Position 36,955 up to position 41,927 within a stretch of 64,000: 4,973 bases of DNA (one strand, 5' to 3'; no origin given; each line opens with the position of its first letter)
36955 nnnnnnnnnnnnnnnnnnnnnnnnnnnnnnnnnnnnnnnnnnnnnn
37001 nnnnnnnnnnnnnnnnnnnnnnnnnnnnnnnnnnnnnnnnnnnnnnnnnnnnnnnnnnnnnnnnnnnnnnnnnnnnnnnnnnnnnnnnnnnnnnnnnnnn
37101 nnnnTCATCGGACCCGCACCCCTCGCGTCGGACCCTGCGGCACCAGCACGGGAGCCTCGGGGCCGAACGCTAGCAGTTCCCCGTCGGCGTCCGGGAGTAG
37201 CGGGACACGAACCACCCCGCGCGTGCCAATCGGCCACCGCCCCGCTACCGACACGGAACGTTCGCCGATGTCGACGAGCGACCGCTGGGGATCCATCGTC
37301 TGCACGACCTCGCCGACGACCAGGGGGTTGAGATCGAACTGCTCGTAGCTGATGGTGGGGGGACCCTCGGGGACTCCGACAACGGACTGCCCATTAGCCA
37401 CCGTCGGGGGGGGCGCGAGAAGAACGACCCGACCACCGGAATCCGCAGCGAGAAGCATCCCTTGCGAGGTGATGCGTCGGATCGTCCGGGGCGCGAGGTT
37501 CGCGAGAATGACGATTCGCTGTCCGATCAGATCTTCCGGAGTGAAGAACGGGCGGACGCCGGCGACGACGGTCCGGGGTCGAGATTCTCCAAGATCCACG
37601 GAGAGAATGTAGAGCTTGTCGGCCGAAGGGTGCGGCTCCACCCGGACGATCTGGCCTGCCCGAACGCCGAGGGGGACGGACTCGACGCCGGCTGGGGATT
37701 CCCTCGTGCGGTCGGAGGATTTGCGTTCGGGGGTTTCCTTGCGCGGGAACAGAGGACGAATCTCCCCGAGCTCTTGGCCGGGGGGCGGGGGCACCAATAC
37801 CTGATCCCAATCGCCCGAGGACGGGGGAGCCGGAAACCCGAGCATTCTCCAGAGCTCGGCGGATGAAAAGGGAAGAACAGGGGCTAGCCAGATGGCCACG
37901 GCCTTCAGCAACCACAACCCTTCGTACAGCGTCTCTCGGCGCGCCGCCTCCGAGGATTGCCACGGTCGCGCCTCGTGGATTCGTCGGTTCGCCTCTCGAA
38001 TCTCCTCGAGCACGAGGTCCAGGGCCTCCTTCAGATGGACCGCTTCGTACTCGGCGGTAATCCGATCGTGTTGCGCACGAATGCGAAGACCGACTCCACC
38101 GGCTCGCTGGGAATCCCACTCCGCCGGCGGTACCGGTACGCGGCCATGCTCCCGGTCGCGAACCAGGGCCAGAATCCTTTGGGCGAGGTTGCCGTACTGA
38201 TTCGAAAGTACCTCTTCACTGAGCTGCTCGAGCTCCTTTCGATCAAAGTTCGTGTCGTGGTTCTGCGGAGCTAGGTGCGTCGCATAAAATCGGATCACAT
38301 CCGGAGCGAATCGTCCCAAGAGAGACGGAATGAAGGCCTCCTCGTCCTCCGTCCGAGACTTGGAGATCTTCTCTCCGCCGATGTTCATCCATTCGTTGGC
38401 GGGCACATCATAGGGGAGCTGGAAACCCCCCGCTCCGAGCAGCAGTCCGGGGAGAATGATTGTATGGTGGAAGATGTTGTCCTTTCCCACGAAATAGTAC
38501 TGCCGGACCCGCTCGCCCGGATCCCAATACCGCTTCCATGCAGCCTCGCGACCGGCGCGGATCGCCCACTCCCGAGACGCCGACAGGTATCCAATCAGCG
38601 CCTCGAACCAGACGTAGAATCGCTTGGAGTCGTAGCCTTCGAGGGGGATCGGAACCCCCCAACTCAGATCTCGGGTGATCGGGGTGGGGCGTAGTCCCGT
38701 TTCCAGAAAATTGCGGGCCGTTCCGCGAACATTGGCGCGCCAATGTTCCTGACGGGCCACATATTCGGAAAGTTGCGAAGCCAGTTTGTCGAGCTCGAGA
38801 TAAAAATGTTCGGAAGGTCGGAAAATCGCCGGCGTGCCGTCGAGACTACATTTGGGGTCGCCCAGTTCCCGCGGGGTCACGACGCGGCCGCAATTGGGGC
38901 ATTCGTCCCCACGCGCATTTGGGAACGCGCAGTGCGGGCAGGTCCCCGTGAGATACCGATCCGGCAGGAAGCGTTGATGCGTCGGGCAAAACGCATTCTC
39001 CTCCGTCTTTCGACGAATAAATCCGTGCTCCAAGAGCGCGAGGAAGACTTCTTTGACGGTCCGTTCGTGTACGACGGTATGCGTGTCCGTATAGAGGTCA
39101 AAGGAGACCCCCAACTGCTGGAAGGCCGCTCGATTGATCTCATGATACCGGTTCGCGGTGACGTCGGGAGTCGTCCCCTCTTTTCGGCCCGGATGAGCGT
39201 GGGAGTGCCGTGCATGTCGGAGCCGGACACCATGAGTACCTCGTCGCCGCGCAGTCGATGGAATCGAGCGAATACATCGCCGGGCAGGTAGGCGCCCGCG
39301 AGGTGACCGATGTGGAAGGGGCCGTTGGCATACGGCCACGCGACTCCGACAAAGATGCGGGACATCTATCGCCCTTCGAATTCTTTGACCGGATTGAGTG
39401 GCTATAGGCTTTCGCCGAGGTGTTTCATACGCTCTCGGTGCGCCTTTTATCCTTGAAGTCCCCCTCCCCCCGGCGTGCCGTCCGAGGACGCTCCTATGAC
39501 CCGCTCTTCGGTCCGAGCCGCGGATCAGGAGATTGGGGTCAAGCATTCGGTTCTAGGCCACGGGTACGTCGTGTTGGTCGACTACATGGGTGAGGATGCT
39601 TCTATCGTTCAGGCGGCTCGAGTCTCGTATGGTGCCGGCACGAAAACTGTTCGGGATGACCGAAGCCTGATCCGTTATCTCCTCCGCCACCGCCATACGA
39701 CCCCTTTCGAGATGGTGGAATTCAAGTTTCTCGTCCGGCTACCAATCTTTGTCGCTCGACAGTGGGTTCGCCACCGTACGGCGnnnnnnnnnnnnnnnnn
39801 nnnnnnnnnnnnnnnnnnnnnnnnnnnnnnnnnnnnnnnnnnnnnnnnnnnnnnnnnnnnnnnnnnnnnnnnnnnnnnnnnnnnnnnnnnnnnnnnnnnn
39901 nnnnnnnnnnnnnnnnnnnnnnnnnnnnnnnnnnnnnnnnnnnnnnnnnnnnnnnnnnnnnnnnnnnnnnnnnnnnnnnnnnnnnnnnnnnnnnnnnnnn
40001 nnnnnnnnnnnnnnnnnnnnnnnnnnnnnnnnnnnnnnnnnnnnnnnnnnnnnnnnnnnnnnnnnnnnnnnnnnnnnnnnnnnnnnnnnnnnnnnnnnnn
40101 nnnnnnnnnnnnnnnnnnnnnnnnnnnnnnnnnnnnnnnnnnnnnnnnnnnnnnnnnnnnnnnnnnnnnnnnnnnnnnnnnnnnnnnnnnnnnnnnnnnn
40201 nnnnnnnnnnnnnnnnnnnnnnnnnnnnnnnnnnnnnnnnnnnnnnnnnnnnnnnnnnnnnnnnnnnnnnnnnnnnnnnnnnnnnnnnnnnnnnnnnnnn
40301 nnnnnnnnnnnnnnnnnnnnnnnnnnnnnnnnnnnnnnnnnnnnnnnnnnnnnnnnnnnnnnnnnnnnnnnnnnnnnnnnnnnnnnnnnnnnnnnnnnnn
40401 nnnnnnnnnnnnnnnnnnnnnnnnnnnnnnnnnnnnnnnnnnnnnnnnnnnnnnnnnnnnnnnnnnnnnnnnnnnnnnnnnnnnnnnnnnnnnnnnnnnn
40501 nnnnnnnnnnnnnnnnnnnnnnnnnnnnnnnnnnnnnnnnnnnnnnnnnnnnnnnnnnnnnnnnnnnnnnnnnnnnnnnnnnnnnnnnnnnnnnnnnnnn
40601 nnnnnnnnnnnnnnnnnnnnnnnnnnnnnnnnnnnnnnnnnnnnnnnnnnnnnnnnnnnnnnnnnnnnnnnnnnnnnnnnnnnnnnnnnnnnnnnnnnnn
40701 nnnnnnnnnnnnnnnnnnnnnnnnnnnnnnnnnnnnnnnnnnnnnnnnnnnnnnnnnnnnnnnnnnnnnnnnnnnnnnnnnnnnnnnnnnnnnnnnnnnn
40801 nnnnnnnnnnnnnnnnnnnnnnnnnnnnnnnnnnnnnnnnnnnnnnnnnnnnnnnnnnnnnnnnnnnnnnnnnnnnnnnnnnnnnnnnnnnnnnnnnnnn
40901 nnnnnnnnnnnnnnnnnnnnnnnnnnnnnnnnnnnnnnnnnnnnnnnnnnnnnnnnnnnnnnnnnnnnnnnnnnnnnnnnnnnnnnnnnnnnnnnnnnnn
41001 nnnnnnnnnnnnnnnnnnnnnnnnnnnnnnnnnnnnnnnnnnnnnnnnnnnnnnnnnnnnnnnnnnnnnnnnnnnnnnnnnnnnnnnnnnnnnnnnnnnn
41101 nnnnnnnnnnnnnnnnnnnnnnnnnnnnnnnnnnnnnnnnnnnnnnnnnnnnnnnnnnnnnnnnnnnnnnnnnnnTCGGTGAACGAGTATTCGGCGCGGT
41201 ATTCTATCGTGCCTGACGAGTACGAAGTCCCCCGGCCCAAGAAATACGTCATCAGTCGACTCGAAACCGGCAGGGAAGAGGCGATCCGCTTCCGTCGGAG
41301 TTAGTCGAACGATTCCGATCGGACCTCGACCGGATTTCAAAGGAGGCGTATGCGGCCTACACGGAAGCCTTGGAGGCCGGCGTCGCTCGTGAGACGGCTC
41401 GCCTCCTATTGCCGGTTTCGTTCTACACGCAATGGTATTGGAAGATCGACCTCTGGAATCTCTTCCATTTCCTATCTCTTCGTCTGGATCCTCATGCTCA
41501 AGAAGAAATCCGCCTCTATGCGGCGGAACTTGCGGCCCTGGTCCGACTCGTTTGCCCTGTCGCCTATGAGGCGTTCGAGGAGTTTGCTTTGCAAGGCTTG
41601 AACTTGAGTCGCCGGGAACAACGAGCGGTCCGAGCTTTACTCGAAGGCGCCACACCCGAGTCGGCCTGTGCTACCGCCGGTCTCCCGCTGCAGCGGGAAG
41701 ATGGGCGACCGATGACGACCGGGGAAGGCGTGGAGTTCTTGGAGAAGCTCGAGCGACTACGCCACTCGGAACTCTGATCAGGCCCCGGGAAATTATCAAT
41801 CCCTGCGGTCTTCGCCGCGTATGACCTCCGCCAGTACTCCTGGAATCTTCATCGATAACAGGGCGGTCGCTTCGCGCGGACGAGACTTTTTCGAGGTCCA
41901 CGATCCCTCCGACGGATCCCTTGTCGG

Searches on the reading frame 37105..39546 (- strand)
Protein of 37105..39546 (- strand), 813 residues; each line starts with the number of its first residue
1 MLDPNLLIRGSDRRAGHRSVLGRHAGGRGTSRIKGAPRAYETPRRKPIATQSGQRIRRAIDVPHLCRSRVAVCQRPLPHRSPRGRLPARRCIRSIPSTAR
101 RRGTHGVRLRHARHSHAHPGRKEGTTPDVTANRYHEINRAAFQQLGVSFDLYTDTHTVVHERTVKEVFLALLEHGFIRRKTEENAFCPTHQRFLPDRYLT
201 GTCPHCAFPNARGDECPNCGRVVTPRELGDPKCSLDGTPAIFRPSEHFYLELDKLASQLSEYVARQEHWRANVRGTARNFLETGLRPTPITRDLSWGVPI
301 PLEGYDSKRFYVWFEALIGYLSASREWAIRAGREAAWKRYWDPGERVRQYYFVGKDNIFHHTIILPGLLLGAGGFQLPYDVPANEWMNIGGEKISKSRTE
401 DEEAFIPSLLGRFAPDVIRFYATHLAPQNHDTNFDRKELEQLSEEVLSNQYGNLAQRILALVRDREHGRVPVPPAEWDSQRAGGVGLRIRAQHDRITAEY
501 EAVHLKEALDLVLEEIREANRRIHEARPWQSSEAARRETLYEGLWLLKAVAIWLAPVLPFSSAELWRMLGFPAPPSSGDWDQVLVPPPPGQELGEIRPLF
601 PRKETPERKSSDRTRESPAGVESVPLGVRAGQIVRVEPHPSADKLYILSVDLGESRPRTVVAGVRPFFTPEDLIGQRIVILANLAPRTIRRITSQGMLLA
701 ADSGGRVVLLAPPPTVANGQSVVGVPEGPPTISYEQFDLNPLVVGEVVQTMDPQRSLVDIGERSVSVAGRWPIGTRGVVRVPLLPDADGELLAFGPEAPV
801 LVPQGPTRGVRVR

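Call 11: search_protein_families(library=pfam, proteins=[window:37105-39546:-], max_evalue=0.00001)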
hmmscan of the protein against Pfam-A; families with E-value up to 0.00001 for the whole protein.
window:37105-39546:- (813 aa): 2 families
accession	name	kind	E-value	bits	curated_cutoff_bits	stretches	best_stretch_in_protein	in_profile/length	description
PF09334.17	tRNA-synt_1g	-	1.1e-99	334.3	20.1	1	121-458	57-390/391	tRNA synthetases class I (M)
PF01588.26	tRNA_bind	-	3.6e-25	88.3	27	1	628-720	1-95/96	Putative tRNA binding domain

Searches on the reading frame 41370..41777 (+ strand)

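Call 11: search_protein_families(library=pfam, proteins=[window:41370-41777:+], max_evalue=0.00001)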
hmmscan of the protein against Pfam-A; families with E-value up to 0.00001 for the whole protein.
window:41370-41777:+ (135 aa): 1 family
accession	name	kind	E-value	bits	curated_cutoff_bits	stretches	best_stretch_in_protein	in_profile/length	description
PF02511.20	Thy1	-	3.3e-20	73.1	24.8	1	2-64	129-191/191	Thymidylate synthase complementing protein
